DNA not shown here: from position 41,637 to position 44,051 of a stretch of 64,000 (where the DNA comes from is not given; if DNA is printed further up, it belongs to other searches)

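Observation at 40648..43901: Membrane-anchored SbcCD paralogue: Rad50-like ATPase whose hook is replaced by a TM hairpin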

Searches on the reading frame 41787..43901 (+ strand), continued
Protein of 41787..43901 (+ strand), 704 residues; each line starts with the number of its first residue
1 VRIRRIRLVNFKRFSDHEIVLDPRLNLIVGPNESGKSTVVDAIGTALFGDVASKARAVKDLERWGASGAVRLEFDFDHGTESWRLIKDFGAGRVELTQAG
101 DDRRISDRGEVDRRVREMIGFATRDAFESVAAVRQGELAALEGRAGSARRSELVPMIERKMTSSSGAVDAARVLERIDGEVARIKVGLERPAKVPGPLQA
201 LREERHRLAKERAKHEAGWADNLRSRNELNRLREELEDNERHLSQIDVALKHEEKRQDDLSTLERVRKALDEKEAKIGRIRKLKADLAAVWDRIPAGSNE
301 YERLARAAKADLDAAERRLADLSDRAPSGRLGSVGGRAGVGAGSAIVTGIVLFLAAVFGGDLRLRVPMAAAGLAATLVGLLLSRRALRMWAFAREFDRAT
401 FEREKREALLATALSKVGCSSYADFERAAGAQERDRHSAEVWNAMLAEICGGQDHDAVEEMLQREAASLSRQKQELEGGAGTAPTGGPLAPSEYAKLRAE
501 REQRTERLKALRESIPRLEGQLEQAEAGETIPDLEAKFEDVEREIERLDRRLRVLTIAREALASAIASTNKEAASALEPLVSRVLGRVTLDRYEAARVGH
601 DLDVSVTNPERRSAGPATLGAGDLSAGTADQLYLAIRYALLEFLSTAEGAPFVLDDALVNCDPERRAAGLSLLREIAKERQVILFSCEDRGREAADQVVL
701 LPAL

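Call 26: find_related_loci(query=A1, collection=genome_contigs, flank=10000)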
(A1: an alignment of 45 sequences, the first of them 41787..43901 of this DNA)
Query A1 (704 aa) in genome_contigs; peptide patterns used: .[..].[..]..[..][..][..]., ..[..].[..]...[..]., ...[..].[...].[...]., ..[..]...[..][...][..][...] (x = any residue, [..] = any of these).
600 stretches matched a pattern (row limit reached: there are more); 496 encode a relative of the query (tblastn E <= 1e-3); the best 80 are kept; 80 distinct loci.
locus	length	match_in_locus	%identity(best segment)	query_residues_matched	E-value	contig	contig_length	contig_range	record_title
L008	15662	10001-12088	49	9-704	0e+0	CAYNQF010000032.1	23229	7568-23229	MAG TPA_asm: uncultured bacterium isolate binchicken_co150_59 genome assembly, contig: NODE_4690_length_23229_cov_5.8568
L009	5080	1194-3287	48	8-704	0e+0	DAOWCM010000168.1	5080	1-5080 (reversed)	MAG TPA_asm: Candidatus Eisenbacteria bacterium isolate CSMAG_1887 CSMAG_1887_k141_240341_length_5080_cov_13.1201, whole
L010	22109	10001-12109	47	1-701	7e-177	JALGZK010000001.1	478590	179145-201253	MAG: bacterium isolate BHB10-38_Bin_124 BHB10-38_Bin_124_scaffold_1, whole genome shotgun sequence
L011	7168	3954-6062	47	1-701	2e-173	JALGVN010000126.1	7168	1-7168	MAG: bacterium isolate AB_69_Bin_103 AB_69_Bin_103_scaffold_21770, whole genome shotgun sequence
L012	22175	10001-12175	46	10-704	3e-170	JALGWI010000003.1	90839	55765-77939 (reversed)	MAG: bacterium isolate Meg22_46_Bin_130 Meg22_46_Bin_130_scaffold_90, whole genome shotgun sequence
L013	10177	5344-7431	47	8-704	6e-170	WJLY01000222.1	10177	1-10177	MAG: Candidatus Effluviviaceae Genus IV sp. isolate Bin_501 k141_3301935, whole genome shotgun sequence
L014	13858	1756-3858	45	3-704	1e-163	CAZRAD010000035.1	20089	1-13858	MAG TPA_asm: uncultured bacterium isolate binchicken_co334_58 genome assembly, contig: NODE_4591_length_20089_cov_5.0898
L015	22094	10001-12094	45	3-701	3e-159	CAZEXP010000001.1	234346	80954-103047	MAG TPA_asm: uncultured bacterium isolate binchicken_co171_66 genome assembly, contig: NODE_1_length_234346_cov_18.50828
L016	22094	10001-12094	45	3-701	1e-155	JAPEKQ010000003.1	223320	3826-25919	MAG: bacterium isolate MAG173-P120 NODE_3_length_223320_cov_113.857106, whole genome shotgun sequence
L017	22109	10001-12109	48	1-702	0e+0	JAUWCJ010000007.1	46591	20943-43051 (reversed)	MAG: Candidatus Eisenbacteria bacterium isolate CSMAG_2135 CSMAG_2135_k141_246291_length_46591_cov_11.0000, whole genome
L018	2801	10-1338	39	263-704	4e-77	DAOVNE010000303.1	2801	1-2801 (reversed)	MAG TPA_asm: Candidatus Eisenbacteria bacterium isolate CSMAG_1489 CSMAG_1489_k141_559298_length_2801_cov_13.0000, whole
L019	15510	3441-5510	42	14-703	2e-142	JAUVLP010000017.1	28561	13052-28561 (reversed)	MAG: Candidatus Eisenbacteria bacterium isolate CSMAG_509 CSMAG_509_k141_746711_length_28561_cov_12.0000, whole genome s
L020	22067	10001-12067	43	16-704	3e-148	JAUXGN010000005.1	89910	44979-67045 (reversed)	MAG: Candidatus Eisenbacteria bacterium isolate CSMAG_2930 CSMAG_2930_k117_6767028_length_89910_cov_15.9967, whole genom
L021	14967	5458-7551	47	8-704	3e-171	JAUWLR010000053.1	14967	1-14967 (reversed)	MAG: Candidatus Eisenbacteria bacterium isolate CSMAG_2377 CSMAG_2377_k141_49886_length_14967_cov_11.6246, whole genome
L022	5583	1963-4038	30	1-701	1e-48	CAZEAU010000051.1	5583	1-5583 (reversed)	MAG TPA_asm: uncultured Actinomycetota bacterium isolate binchicken_co39_260 genome assembly, contig: NODE_30834_length_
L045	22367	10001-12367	24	1-698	1e-20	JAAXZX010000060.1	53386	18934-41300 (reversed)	MAG: Clostridiaceae bacterium isolate AS02xzSISU_47 14173_AS02, whole genome shotgun sequence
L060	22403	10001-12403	27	1-696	8e-16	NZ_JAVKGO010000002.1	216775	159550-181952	Serpentinicella sp. ANB-PHB4 NODE_2_length_216775_cov_108.568925, whole genome shotgun sequence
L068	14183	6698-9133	28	1-693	7e-15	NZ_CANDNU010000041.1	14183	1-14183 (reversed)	Limosilactobacillus difficilis strain BHUE2 NODE_41_length_14183_cov_309.829789, whole genome shotgun sequence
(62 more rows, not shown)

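Call 33: predict_structure(alignment_id=A1)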
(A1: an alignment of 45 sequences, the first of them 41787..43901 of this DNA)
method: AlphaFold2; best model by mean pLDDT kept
length: 704 residues; sequences in the alignment: 45
mean_pLDDT: 83.8   pTM: 0.52
mean pLDDT of the five models: 83.8, 81.4, 80.5, 80.4, 78.9
residues with pLDDT >= 90: 241; 70-90: 397; 50-70: 63; < 50: 3
segments of 3 or more residues with pLDDT < 50: none
pLDDT, mean of each block of 10 residues (from residue 1): 94 90 93 83 91 76 79 93 93 91 88 91 85 67 63 77 63 88 91 92 94 90 91 93 90 84 86 87 85 67 77 80 64 54 73 73 73 78 74 79 83 79 78 82 85 84 89 80 61 87 93 92 79 92 96 95 86 90 92 88 85 83 85 89 89 87 90 93 89 90 77
secondary structure, 60 per line:
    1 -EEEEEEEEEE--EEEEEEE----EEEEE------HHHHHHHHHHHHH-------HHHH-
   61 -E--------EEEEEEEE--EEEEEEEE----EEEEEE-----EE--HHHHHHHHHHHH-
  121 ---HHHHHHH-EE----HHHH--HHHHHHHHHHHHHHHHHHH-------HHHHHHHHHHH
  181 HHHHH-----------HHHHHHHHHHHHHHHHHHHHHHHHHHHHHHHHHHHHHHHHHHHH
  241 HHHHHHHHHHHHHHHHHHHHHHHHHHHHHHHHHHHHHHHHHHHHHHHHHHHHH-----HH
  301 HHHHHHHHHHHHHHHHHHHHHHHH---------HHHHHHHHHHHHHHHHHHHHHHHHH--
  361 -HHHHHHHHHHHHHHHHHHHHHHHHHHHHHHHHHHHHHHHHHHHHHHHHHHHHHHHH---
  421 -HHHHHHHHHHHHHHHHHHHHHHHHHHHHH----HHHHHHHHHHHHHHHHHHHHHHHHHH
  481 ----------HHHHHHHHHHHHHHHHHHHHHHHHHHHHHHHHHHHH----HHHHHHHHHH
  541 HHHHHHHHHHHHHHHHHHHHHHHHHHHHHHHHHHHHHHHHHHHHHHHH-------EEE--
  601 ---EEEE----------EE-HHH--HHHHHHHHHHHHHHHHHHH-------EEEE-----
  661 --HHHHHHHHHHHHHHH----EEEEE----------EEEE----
elements in order (helices of 4 or more, strands of 3 or more residues): E2-11 E14-20 E25-29 H36-48 H56-59 E71-78 E81-88 E93-98 H108-119 H124-130 H138-141 H144-162 H170-185 H197-293 H299-324 H334-358 H362-417 H422-450 H455-480 H491-526 H531-588 E596-598 E604-607 H626-644 E652-655 H663-677 E682-686 E697-700

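Call 37: fold_search(model_id=the predicted structure, library=pdb)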
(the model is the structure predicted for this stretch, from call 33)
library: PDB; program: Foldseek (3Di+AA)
matches with E <= 10: 946; with E <= 0.001: 193
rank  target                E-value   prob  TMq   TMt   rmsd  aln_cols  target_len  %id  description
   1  7zr1_D                1.2e-17  1.00  0.48  0.44  20.7       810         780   15  Chaetomium thermophilum Mre11-Rad50-Nbs1 complex bound to ATPyS (composite structure) (released 2023-01-11)
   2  7zr1_C                2.3e-17  1.00  0.37  0.34  19.4       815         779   15  Chaetomium thermophilum Mre11-Rad50-Nbs1 complex bound to ATPyS (composite structure) (released 2023-01-11)
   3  7nyw_B                6.2e-13  1.00  0.23  0.20  55.4       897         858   14  Cryo-EM structure of the MukBEF-MatP-DNA head module (released 2021-07-07)
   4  5dny_D                1.7e-12  1.00  0.34  0.62  50.6       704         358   12  Structure of the ATPrS-Mre11/Rad50-DNA complex (released 2016-02-24)
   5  8i4x_B                1.8e-12  1.00  0.29  0.21  49.7      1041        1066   12  Cryo-EM structure of 5-subunit Smc5/6 (released 2024-06-26)
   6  9gm9_A                4.7e-12  1.00  0.24  0.18  70.8      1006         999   14  MukBEF in a DNA capture state (released 2025-03-26)
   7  5xei                  7.4e-12  1.00  0.30  0.39  40.0       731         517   15  Crystal structure of the Smc head domain with a coiled coil and joint derived from Pyrococcus yayanosii (released 2017-06-07)
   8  3av0_B                8.1e-12  1.00  0.34  0.62  52.6       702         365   12  Crystal structure of Mre11-Rad50 bound to ATP S (released 2011-05-25)
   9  3auy_A                8.1e-12  1.00  0.32  0.57  48.0       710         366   13  Crystal structure of Rad50 bound to ADP (released 2011-05-25)
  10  3auy_B                9.5e-12  1.00  0.33  0.60  53.0       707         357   12  Crystal structure of Rad50 bound to ADP (released 2011-05-25)
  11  5dny_B                1.9e-11  1.00  0.33  0.62  60.4       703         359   11  Structure of the ATPrS-Mre11/Rad50-DNA complex (released 2016-02-24)
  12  7yqh_B                2.7e-11  1.00  0.29  0.21  47.2      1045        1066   12  Cryo-EM structure of 8-subunit Smc5/6 (released 2024-01-31)
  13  9gm6_B                4.2e-11  1.00  0.22  0.14  74.3      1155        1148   13  MukBEF in a nucleotide-bound state with open neck gate (heads core) (released 2025-03-26)
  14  9gm6_A                5.7e-11  1.00  0.24  0.16  76.7      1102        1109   13  MukBEF in a nucleotide-bound state with open neck gate (heads core) (released 2025-03-26)
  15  8i4x_A                6.2e-11  1.00  0.27  0.19  46.0      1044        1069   12  Cryo-EM structure of 5-subunit Smc5/6 (released 2024-06-26)
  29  3aux                  1.9e-09  1.00  0.32  0.60  37.2       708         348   12  Crystal structure of Rad50 bound to ADP (released 2011-05-25)
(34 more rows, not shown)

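Call 39: search_protein_families(library=pfam, proteins=[L068:2837-4966:+, L068:5485-6711:+, L068:6698-9175:+, L068:9292-10236:+, L068:11187-11924:+, L068:11908-13125:+], max_evalue=0.001)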
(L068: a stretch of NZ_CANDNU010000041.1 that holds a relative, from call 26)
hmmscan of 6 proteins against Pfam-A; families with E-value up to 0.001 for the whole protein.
L068:2837-4966:+ (709 aa): 2 families
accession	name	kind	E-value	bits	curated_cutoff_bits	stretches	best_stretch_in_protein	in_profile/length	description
PF00912.28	Transgly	-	2.9e-59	199.9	27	1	91-265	7-177/178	Transglycosylase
PF00905.27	Transpeptidase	-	7.5e-39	134.1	22.1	1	364-609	4-267/299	Penicillin binding protein transpeptidase domain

L068:5485-6711:+ (408 aa): 1 family
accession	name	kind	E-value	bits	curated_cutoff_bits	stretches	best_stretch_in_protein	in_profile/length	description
PF00149.33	Metallophos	-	5.4e-17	63.3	21.5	1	4-201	1-190/191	Calcineurin-like phosphoesterase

L068:6698-9175:+ (825 aa): 5 families
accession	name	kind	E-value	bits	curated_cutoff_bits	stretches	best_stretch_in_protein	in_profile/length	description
PF13514.12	AAA_27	-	4.7e-20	72.5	22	1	1-204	1-202/206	AAA domain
PF13476.12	AAA_23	-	6.7e-10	40.4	27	1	5-236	1-200/201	AAA domain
PF02463.25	SMC_N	-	6.5e-05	22.9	40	0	3-808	2-199/220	RecF/RecN/SMC N terminal domain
PF13555.12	AAA_29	-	0.00019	21.6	27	0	18-48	16-47/61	P-loop containing region of AAA domain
PF13175.12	AAA_15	-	0.00097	19.3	32.1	1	1-161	1-92/374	AAA ATPase domain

L068:9292-10236:+ (314 aa): 5 families
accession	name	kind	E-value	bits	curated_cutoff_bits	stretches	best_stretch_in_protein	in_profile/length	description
PF00639.27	Rotamase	-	6.4e-13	49.9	21.7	1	151-236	15-96/97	PPIC-type PPIASE domain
PF13616.12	Rotamase_3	-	2.8e-11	44.4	22.5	1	150-236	36-113/116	PPIC-type PPIASE domain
PF13145.12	Rotamase_2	-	6.7e-06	27.3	27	1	143-237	24-107/121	PPIC-type PPIASE domain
PF09312.16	SurA_N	-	0.00012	22.7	30.8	1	50-116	43-115/118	SurA N-terminal domain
PF13624.11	SurA_N_3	-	0.00014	22.2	27.2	1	45-116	79-159/162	SurA-like N-terminal domain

L068:11187-11924:+ (245 aa): 2 families
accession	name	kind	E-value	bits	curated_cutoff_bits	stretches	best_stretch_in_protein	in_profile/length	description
PF00005.33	ABC_tran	-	2.7e-31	109.4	25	1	18-161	1-136/137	ABC transporter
PF13304.12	AAA_21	-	8.4e-10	39.6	27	1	132-191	236-298/304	AAA domain, putative AbiEii toxin, Type IV TA system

L068:11908-13125:+ (405 aa): 1 family
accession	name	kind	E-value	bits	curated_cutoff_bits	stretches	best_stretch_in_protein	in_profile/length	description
PF05975.17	EcsB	-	2.9e-93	313.3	30.7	1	6-385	2-382/383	Bacterial ABC transporter protein EcsB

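Call 61: search_protein_families(library=ncbifam, proteins=[L068:6698-9175:+, L068:5485-6711:+, L045:10001-12418:+, L060:10001-12424:+], max_evalue=0.00001)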
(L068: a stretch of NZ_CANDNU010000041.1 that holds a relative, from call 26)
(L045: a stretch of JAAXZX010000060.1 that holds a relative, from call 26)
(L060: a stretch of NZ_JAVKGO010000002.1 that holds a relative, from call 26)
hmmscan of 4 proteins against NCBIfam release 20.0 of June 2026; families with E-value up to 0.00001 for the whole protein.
L068:6698-9175:+ (825 aa): 5 families
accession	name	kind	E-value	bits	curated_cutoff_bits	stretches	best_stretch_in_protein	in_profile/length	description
NF003034.1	PRK03918.1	equivalog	1.6e-12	46.3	700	0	462-815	533-858/878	DNA double-strand break repair ATPase Rad50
NF045780.1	TrlF_fam_ATP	equivalog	3.6e-09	35.9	350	1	6-356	293-652/944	TrlF family AAA-like ATPase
NF041034.1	Rad50_Sulf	equivalog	1e-08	33.6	1000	1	466-793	505-829/872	DNA double-strand break repair ATPase Rad50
NF002572.0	PRK02224.1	equivalog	1.2e-06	27.1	1087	0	1-93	1-91/888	DNA double-strand break repair ATPase Rad50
NF045487.1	ASRP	equivalog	3.2e-06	26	300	0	514-797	341-584/593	archaea-specific SMC-related protein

L068:5485-6711:+ (408 aa): 7 families
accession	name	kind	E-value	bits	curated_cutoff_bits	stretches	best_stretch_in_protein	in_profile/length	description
TIGR00619.1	sbcd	subfamily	1.2e-17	64.5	77.65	1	4-129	1-119/252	exonuclease subunit SbcD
NF041031.1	Mre11_Sulfo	equivalog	2e-13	50.4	500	1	34-204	21-194/374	DNA double-strand break repair protein Mre11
NF041029.1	Mre11_Pyroc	equivalog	1.2e-11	44.1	600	1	35-216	23-232/438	DNA double-strand break repair protein Mre11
NF008206.2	PRK10966.1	equivalog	3.2e-10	39.7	450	0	5-120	2-109/380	exonuclease subunit SbcD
NF041030.1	Mre11_Halo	equivalog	1.3e-07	31.1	550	1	6-274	4-257/361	DNA double-strand break repair protein Mre11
NF041753.2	sbcd_Staph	equivalog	7.1e-06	25.1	480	0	5-100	2-88/375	exonuclease subunit SbcD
NF008460.0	PRK11340.1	equivalog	8.4e-06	25.4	188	0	43-138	71-165/271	phosphodiesterase YaeI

L045:10001-12418:+ (805 aa): 6 families
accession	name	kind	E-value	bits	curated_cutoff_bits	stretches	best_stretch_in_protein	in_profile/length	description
NF003034.1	PRK03918.1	equivalog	7.4e-19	67.2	700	1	1-100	1-98/878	DNA double-strand break repair ATPase Rad50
TIGR02169.1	SMC_prok_A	equivalog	3.1e-10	38.4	729.4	0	196-362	677-848/1165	chromosome segregation protein SMC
NF045780.1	TrlF_fam_ATP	equivalog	2.6e-09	36.4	350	1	7-359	294-662/944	TrlF family AAA-like ATPase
NF045487.1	ASRP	equivalog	2e-08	33.3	300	0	195-361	312-477/593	archaea-specific SMC-related protein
NF041034.1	Rad50_Sulf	equivalog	2.2e-07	29.2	1000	0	198-349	487-637/872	DNA double-strand break repair ATPase Rad50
TIGR02168.1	SMC_prok_B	equivalog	2.7e-07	28.7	567.35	0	198-359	233-397/1181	chromosome segregation protein SMC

L060:10001-12424:+ (807 aa): 7 families
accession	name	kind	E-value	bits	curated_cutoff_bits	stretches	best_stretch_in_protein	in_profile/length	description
NF003034.1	PRK03918.1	equivalog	2.6e-21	75.3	700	2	1-391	1-373/878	DNA double-strand break repair ATPase Rad50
NF045487.1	ASRP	equivalog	1.7e-15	56.7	300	1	12-92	3-66/593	archaea-specific SMC-related protein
NF041034.1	Rad50_Sulf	equivalog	1.1e-14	53.3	1000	2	710-801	761-852/872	DNA double-strand break repair ATPase Rad50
NF002244.0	PRK01156.1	equivalog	1.1e-13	50.2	847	2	179-779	303-851/895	DNA double-strand break repair ATPase Rad50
TIGR00611.2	recf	equivalog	2.6e-13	49.9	172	1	600-791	152-338/339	DNA replication/repair protein RecF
NF010680.0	PRK14079.1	equivalog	3.6e-10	39.4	386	0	1-53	1-53/349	recombination protein F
NF045780.1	TrlF_fam_ATP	equivalog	8.3e-06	24.8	350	1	14-386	300-686/944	TrlF family AAA-like ATPase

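Call 68: search_protein_representatives(alignment_id=A1)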
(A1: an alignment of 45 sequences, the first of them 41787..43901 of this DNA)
Query: 45 sequences, 706 profile positions. Proteins with E-value up to 0.001 (for the whole library): 59758; up to 1e-10: 26904; up to 1e-30: 4847. The best 150 are listed.
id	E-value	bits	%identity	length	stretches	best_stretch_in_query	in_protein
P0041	0.0e+00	1024.8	-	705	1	1-705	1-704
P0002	3.0e-297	1004.2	-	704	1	1-705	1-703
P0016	2.4e-296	1001.2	-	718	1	1-705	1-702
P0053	3.2e-287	971.0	-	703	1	1-705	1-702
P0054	1.4e-282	955.7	-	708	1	1-705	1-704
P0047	6.2e-277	937.0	-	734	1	1-705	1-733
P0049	7.5e-276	933.4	-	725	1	1-704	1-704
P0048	7.7e-271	916.9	-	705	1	1-705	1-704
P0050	2.5e-270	915.2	-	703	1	1-703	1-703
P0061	1.6e-246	836.5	-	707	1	1-704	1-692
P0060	3.6e-243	825.4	-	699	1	1-671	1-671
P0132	7.9e-161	553.2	-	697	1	1-705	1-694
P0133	1.1e-150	519.7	-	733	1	1-705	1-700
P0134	8.8e-131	453.9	-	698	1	1-705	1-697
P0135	1.9e-130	452.8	-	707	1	1-705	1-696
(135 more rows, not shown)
